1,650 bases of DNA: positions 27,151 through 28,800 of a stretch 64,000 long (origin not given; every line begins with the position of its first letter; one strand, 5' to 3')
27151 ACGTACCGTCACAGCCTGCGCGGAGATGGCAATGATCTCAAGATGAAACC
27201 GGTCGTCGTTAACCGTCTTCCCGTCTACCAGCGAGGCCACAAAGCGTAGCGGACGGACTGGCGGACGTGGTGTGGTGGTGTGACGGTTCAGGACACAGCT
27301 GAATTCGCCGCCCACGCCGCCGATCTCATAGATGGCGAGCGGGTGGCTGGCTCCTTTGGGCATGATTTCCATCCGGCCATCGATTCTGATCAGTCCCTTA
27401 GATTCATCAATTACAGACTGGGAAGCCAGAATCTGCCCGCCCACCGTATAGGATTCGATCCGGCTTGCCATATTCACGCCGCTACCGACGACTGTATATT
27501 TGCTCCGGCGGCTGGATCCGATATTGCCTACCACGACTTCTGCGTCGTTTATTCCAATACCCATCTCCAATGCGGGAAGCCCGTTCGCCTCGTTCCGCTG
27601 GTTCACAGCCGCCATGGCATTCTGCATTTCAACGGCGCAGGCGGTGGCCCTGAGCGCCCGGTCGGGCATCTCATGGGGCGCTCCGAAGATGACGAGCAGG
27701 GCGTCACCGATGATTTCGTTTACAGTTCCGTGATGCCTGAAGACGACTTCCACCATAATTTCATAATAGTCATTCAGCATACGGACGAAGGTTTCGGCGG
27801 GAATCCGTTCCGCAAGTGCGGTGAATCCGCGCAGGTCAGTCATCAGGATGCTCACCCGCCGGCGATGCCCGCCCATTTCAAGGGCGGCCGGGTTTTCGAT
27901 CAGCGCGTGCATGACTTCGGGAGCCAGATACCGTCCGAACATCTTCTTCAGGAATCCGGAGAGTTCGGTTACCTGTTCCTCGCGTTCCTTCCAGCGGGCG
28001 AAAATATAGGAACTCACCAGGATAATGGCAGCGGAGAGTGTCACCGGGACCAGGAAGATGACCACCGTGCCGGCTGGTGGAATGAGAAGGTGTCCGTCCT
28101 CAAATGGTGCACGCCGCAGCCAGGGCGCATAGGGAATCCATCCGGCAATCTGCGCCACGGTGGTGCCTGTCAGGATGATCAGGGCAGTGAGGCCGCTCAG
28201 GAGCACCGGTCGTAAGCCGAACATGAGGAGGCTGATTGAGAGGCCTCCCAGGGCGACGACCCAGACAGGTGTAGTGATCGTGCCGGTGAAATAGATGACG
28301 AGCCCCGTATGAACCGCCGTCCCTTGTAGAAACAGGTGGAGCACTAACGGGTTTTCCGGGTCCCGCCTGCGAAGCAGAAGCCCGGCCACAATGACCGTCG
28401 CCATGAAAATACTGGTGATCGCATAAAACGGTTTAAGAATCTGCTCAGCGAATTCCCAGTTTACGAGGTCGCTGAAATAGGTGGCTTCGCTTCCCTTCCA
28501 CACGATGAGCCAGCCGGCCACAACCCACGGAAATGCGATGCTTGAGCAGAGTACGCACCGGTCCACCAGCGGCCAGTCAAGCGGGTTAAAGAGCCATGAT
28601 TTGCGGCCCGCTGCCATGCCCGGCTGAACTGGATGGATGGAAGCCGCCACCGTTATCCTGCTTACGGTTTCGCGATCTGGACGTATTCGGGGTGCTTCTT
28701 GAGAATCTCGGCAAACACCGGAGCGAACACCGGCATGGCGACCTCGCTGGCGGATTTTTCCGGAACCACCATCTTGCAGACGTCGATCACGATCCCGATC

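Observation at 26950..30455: Operon pairing a membrane adenylate cyclase with a cNMP-binding-domain UbiB/ABC1-kinase fusion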

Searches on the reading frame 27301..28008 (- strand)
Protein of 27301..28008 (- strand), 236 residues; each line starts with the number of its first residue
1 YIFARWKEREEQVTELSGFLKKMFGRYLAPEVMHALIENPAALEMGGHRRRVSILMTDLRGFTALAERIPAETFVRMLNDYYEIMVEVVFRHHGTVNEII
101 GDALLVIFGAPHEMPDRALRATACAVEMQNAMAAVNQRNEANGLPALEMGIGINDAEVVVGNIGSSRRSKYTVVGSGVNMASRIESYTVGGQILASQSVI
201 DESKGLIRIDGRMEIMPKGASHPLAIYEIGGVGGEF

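Call 21: search_solved_structures(query=window:27301-28008:-, max_evalue=0.001, show_alignments=4)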
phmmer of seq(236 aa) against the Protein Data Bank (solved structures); distinct sequences matched with E-value up to 0.001: 59.
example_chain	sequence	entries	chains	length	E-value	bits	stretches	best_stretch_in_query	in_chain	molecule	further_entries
6fht_A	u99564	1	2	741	4.8e-64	219.8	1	21-234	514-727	Bacteriophytochrome,Adenylate cyclase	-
2w01_A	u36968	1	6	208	1.6e-57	198.5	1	44-234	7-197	ADENYLATE CYCLASE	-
3r5g_A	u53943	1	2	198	1.7e-31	113.3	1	48-229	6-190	CyaB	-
1wc0_A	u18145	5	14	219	9.9e-24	87.9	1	43-199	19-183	ADENYLATE CYCLASE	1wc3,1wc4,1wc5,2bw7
1wc1_A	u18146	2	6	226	1.2e-23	87.7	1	43-199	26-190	ADENYLATE CYCLASE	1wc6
8buz_A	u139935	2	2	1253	3.6e-20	76.3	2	50-205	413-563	Adenylate cyclase type 8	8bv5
5x4t_A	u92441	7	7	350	1.5e-18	71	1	24-194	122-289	Photoactivated adenylyl cyclase | Family 3 adenylate cyclase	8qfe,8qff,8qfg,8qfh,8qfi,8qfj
9f1z_A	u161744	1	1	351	1.5e-18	71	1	24-194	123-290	Family 3 adenylate cyclase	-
5x4u_A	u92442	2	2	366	1.6e-18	70.9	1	24-190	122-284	Photoactivated adenylyl cyclase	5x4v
4yus_A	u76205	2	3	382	1.8e-18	70.7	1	24-190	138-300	Family 3 adenylate cyclase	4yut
9f1w_A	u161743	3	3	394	1.9e-18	70.6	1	24-190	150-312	Family 3 adenylate cyclase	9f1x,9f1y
5o5k_A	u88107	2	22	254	3.2e-18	69.9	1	49-221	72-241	Adenylate cyclase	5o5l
1yk9_A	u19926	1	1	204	2.4e-17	67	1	52-220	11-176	Adenylate cyclase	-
4p2f_A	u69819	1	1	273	1.1e-16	64.9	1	49-220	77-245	Adenylate cyclase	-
8sl3_A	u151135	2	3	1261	2.5e-16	63.7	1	50-202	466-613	Adenylate cyclase type 5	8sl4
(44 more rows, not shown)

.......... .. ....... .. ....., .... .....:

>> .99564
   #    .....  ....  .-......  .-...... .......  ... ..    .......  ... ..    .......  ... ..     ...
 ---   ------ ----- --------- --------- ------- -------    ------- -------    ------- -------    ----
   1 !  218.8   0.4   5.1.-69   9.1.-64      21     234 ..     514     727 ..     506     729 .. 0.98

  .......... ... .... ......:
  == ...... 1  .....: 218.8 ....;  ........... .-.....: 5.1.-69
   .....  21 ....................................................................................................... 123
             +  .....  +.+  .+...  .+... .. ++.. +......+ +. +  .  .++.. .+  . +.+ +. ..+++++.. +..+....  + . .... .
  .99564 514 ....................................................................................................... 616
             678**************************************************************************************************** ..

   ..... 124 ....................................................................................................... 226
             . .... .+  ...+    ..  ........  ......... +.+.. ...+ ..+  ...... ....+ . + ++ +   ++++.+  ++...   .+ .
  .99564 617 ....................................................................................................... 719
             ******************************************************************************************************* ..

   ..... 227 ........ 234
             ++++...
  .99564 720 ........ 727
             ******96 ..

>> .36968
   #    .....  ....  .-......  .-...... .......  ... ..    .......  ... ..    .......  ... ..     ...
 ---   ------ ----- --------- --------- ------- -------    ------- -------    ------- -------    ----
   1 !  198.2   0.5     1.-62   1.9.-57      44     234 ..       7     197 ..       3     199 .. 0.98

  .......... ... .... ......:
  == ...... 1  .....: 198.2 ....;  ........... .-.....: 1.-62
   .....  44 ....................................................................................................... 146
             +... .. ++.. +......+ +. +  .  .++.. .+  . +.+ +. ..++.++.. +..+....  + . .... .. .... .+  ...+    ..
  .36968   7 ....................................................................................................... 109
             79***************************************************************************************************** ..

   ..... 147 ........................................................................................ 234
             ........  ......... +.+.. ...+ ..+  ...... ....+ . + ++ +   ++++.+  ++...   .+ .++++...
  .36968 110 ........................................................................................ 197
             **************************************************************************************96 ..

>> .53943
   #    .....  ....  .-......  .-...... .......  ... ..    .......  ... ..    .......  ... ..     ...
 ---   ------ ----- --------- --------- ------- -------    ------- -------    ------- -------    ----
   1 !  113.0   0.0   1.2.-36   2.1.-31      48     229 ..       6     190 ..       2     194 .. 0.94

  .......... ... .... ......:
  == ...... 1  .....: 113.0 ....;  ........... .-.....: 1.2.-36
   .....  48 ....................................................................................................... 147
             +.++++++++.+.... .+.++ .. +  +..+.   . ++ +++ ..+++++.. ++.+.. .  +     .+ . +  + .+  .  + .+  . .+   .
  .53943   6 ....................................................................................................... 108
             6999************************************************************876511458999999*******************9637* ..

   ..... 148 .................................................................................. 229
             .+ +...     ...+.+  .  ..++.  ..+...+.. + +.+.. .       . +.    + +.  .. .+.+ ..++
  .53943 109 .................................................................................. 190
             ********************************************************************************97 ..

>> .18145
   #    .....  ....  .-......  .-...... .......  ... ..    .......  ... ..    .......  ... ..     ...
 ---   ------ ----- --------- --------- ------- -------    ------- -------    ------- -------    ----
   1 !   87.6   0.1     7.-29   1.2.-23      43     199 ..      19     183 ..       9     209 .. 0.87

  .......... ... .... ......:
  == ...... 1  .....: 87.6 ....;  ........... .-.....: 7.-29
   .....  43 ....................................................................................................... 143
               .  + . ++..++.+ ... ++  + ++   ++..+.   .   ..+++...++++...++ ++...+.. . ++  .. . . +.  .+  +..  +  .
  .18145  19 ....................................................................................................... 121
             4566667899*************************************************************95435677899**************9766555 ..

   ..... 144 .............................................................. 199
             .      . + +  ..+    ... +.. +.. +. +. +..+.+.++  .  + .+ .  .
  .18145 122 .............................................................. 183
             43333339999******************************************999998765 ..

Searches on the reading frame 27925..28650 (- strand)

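Call 47: search_protein_families(library=pfam, proteins=[window:27925-28650:-], max_evalue=10)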
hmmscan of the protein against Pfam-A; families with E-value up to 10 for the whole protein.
seq(242 aa): 1 family
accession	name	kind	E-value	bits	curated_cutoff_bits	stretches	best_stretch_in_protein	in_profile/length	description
PF15378.11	DUF4605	-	0.14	12.4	27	2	124-159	23-55/59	Domain of unknown function (DUF4605)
